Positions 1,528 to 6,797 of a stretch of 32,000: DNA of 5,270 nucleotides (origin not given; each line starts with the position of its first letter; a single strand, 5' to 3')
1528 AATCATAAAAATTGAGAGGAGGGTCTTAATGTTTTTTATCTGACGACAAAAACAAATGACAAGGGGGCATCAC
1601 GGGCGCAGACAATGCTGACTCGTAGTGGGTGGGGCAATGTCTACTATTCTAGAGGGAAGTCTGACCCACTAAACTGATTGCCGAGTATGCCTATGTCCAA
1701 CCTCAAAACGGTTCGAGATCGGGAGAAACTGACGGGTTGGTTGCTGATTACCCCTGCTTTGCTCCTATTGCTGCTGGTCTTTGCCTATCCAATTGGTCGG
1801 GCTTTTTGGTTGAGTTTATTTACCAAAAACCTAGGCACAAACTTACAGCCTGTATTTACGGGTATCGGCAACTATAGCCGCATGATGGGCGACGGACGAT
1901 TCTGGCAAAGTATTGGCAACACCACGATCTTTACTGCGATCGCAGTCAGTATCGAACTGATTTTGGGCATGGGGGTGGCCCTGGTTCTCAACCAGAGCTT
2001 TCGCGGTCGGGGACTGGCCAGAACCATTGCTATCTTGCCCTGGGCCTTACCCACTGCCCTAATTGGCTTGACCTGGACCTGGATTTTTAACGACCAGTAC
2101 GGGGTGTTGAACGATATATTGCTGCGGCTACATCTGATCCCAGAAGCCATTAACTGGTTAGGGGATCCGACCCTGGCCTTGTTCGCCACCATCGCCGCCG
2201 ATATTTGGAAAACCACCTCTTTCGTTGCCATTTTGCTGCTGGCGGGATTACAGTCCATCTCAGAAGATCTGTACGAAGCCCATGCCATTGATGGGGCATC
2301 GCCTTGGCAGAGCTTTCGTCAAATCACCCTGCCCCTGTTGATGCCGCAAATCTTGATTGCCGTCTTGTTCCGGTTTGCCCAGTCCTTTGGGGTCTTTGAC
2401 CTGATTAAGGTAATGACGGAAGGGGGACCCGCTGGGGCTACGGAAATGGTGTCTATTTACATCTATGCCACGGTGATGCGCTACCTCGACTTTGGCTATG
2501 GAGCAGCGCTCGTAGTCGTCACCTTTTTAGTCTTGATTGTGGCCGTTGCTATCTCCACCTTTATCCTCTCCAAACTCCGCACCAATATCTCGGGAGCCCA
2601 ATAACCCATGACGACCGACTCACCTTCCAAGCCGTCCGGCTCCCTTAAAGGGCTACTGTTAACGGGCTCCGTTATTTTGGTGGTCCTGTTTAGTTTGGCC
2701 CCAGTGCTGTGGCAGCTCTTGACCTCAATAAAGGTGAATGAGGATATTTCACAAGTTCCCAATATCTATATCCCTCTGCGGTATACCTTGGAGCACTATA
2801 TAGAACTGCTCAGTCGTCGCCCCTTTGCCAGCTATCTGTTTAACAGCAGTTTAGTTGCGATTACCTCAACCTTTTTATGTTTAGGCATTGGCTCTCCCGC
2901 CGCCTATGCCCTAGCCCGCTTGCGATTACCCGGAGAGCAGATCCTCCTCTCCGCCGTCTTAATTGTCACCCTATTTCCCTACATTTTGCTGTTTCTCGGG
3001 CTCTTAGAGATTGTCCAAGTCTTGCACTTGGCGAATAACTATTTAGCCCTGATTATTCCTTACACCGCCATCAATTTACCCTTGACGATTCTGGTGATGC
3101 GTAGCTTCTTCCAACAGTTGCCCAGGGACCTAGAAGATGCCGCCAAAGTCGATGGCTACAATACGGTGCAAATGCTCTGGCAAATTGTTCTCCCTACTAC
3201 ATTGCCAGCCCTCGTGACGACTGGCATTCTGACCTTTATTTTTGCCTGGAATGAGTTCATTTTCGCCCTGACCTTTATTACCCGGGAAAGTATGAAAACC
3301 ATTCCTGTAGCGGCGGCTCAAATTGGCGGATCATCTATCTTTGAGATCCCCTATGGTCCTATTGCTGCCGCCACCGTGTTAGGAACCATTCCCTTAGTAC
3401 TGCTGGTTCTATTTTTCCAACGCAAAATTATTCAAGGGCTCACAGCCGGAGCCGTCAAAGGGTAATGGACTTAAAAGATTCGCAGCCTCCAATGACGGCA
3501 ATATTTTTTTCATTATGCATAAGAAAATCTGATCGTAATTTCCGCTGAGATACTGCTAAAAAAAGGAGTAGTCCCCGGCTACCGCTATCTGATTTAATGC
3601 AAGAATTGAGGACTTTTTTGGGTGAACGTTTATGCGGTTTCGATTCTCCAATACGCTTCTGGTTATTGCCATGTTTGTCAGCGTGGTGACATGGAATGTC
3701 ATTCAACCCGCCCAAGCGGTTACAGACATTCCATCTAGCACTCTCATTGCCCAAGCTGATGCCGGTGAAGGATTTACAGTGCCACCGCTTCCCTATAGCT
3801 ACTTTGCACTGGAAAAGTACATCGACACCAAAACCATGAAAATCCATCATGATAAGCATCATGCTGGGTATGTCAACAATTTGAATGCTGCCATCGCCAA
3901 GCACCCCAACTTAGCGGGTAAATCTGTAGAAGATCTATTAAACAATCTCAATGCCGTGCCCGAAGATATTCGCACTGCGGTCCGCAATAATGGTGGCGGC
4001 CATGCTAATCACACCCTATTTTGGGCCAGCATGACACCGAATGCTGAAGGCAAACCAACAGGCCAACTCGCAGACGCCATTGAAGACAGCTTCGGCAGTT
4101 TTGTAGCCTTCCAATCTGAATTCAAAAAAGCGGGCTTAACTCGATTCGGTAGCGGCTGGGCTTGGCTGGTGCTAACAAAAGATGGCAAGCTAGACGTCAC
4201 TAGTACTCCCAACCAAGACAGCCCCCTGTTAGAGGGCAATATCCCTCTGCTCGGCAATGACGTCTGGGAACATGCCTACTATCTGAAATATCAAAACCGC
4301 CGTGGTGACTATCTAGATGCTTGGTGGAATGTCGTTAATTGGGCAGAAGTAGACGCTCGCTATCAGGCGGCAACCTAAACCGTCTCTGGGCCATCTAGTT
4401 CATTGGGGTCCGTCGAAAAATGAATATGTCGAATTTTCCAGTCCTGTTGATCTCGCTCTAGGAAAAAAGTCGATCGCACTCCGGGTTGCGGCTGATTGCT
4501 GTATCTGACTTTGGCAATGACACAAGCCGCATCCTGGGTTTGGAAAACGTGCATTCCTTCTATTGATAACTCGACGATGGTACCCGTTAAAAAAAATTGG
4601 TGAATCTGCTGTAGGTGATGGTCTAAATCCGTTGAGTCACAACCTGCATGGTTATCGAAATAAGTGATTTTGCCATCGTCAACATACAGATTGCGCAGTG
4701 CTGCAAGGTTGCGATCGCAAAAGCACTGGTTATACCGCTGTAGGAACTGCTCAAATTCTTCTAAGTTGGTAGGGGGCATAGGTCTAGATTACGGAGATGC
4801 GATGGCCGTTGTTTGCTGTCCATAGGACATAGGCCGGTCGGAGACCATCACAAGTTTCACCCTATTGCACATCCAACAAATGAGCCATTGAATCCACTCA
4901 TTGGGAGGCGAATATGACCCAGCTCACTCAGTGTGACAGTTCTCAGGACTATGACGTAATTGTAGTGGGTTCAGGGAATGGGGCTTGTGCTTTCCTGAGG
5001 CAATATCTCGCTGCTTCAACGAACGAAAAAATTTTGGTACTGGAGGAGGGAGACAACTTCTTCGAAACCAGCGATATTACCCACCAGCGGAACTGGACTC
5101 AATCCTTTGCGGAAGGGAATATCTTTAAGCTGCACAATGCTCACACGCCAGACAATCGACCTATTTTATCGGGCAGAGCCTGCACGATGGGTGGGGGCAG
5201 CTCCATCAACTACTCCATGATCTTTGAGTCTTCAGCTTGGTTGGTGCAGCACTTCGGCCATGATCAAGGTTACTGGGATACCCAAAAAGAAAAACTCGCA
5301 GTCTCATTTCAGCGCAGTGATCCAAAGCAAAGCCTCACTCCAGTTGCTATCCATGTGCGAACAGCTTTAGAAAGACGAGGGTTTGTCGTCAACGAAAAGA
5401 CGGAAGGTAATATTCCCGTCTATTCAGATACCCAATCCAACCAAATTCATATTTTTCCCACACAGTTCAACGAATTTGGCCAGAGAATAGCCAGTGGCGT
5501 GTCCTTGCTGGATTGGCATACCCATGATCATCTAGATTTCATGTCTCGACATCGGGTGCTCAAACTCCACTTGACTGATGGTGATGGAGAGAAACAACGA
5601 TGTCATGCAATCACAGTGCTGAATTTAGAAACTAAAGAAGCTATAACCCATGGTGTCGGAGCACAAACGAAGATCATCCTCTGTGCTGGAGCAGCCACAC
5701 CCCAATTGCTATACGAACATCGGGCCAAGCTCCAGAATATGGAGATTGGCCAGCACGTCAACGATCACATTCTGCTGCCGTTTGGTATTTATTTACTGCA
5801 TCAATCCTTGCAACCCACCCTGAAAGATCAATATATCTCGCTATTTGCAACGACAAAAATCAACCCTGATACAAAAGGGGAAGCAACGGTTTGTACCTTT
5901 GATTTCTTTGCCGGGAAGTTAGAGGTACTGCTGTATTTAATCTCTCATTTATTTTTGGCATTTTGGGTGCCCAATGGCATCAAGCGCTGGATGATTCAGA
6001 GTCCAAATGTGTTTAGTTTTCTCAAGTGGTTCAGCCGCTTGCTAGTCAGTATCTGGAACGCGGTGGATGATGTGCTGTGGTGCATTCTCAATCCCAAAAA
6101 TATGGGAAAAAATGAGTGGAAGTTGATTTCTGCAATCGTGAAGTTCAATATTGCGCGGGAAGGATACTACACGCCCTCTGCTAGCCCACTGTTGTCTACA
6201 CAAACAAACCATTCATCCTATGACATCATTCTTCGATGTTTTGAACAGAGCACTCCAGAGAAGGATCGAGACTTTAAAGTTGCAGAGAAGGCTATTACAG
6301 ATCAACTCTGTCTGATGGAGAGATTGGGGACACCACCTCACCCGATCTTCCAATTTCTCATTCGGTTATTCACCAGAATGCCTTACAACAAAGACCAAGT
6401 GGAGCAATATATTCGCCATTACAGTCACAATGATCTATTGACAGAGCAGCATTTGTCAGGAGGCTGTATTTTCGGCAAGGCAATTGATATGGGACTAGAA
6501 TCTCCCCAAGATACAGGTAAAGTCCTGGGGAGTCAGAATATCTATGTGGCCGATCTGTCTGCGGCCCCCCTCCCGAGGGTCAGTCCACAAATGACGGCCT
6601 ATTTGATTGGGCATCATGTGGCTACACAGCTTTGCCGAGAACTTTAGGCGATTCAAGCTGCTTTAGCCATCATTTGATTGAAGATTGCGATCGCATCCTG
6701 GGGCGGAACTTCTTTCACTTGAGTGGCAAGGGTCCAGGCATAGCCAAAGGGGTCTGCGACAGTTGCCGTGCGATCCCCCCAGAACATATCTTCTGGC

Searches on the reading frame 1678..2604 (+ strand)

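Call 15: search_protein_families(library=pfam, proteins=[window:1678-2604:+])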
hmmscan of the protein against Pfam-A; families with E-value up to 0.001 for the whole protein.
window:1678-2604:+ (308 aa): 1 family
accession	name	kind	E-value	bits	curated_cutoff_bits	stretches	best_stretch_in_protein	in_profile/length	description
PF00528.27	BPD_transp_1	-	3.4e-21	76.3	26.4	1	94-299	2-181/184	Binding-protein-dependent transport system inner membrane component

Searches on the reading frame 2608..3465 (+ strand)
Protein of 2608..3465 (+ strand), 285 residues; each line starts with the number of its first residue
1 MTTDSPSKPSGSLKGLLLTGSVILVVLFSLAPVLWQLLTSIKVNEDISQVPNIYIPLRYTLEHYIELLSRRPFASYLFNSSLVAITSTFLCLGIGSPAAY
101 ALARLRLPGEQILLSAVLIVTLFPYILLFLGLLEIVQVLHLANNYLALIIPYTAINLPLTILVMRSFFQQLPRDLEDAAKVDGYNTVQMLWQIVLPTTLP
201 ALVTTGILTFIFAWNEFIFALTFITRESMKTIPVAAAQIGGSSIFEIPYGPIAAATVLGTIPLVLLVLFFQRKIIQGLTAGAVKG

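Call 15: search_protein_families(library=pfam, proteins=[window:2608-3465:+])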
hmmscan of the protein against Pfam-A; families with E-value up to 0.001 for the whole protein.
window:2608-3465:+ (285 aa): 1 family
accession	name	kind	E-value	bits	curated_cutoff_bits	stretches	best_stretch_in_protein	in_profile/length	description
PF00528.27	BPD_transp_1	-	1.4e-17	64.5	26.4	1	96-276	2-180/184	Binding-protein-dependent transport system inner membrane component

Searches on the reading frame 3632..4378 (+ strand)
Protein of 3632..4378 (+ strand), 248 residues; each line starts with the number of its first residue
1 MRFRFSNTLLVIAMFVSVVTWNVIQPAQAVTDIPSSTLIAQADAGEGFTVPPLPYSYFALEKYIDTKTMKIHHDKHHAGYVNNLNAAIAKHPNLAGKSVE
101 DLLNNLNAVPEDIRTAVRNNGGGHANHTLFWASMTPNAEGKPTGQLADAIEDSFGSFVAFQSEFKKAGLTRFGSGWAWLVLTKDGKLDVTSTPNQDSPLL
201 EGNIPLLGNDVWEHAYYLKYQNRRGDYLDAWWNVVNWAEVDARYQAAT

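Call 15: search_protein_families(library=pfam, proteins=[window:3632-4378:+])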
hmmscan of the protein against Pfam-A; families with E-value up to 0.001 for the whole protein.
window:3632-4378:+ (248 aa): 2 families
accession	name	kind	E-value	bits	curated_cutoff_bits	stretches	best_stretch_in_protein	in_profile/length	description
PF02777.23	Sod_Fe_C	-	1e-42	144.8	20.9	1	142-243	1-102/102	Iron/manganese superoxide dismutases, C-terminal domain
PF00081.27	Sod_Fe_N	-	1.6e-27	96.2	27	1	48-134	2-81/82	Iron/manganese superoxide dismutases, alpha-hairpin domain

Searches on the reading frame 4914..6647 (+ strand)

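Call 15: search_protein_families(library=pfam, proteins=[window:4914-6647:+])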
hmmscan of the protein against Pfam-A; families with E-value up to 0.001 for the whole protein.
window:4914-6647:+ (577 aa): 2 families
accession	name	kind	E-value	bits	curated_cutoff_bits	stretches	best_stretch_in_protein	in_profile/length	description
PF00732.25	GMC_oxred_N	-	2.1e-09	38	23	1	14-286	2-217/218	GMC oxidoreductase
PF05199.19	GMC_oxred_C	-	2e-06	28.9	24.6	1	491-566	65-139/139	GMC oxidoreductase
